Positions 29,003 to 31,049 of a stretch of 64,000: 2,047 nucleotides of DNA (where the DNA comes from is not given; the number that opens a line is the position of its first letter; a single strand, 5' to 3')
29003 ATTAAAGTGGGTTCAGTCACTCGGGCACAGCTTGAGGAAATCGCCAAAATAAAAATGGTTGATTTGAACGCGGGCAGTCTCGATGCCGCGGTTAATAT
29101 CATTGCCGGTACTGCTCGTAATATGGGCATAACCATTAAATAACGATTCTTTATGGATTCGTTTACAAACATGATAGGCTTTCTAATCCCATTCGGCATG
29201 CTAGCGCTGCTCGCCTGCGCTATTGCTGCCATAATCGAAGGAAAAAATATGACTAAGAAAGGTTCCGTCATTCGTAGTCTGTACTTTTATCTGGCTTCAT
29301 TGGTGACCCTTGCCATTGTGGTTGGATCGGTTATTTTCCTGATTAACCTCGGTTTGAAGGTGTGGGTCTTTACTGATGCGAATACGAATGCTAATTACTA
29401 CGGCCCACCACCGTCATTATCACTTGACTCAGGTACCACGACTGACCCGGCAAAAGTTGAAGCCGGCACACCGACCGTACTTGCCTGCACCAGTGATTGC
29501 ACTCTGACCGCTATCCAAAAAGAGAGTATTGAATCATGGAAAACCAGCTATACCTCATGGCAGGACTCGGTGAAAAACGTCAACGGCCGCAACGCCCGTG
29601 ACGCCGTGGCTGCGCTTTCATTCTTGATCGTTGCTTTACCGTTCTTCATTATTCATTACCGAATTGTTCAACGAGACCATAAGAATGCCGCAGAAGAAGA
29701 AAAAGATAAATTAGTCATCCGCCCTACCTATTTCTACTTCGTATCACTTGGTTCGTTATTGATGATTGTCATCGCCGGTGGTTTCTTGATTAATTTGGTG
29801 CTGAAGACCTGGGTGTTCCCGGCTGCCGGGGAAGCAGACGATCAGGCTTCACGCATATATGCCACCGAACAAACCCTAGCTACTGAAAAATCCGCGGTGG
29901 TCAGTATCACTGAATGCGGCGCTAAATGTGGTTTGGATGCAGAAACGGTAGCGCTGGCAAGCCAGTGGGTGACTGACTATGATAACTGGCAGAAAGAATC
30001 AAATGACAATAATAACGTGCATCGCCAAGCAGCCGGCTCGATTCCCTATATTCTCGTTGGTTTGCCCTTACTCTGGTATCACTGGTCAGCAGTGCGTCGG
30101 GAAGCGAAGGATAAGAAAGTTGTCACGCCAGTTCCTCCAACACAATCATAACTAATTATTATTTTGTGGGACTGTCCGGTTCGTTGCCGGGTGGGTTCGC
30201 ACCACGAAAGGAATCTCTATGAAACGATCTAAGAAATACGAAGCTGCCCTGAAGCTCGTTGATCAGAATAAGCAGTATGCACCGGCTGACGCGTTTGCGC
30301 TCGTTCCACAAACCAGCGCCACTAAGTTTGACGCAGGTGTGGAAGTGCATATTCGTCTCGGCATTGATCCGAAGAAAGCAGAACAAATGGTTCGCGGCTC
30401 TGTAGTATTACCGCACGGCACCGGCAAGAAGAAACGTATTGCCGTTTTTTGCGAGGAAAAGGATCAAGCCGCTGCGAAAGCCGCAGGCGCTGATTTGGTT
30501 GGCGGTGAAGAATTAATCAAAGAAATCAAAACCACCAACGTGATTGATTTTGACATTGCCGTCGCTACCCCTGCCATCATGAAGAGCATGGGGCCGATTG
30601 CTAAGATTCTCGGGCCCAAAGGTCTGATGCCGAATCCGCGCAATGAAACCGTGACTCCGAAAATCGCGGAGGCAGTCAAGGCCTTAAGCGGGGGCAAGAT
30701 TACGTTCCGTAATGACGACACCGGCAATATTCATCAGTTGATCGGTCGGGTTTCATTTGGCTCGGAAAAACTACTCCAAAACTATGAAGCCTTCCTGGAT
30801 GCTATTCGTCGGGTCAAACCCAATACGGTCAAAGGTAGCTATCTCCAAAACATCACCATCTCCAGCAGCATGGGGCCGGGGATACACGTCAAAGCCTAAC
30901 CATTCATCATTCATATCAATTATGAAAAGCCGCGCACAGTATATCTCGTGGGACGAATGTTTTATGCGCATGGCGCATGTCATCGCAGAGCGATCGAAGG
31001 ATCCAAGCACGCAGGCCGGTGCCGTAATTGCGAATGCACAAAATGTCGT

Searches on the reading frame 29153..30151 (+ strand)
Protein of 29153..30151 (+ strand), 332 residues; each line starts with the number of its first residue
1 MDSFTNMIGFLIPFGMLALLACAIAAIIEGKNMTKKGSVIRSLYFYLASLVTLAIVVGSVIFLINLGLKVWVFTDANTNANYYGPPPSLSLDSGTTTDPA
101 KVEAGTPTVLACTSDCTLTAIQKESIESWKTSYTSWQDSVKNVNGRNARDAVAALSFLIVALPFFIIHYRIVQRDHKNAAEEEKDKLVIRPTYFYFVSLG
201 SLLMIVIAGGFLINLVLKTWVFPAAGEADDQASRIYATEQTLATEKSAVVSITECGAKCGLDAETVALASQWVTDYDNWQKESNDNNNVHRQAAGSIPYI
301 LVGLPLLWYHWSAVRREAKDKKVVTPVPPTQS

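Call 50: search_protein_families(library=pfam, proteins=[window:29153-30151:+], max_evalue=0.00001)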
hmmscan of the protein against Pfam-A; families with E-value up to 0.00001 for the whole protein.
window:29153-30151:+ (332 aa): 1 family
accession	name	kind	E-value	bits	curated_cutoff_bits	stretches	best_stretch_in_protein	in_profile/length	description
PF18920.5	DUF5671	-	2.1e-18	66.9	28.4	1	137-221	32-110/132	Domain of unknown function (DUF5671)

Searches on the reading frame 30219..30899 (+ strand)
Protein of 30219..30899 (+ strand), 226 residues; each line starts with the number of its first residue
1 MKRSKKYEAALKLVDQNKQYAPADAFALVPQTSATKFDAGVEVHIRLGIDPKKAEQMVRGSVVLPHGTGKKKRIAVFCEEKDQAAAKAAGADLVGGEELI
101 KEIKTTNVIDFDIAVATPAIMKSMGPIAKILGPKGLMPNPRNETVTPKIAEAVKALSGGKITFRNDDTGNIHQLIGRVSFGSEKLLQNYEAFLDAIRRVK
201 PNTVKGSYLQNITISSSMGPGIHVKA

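Call 51: search_protein_families(library=pfam, proteins=[window:30219-30899:+], max_evalue=0.00001)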
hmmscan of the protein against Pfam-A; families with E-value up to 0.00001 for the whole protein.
window:30219-30899:+ (226 aa): 1 family
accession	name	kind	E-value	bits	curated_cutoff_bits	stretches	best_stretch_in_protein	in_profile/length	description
PF00687.26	Ribosomal_L1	-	7.6e-59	199.1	32.2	1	32-220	4-198/198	Ribosomal protein L1p/L10e family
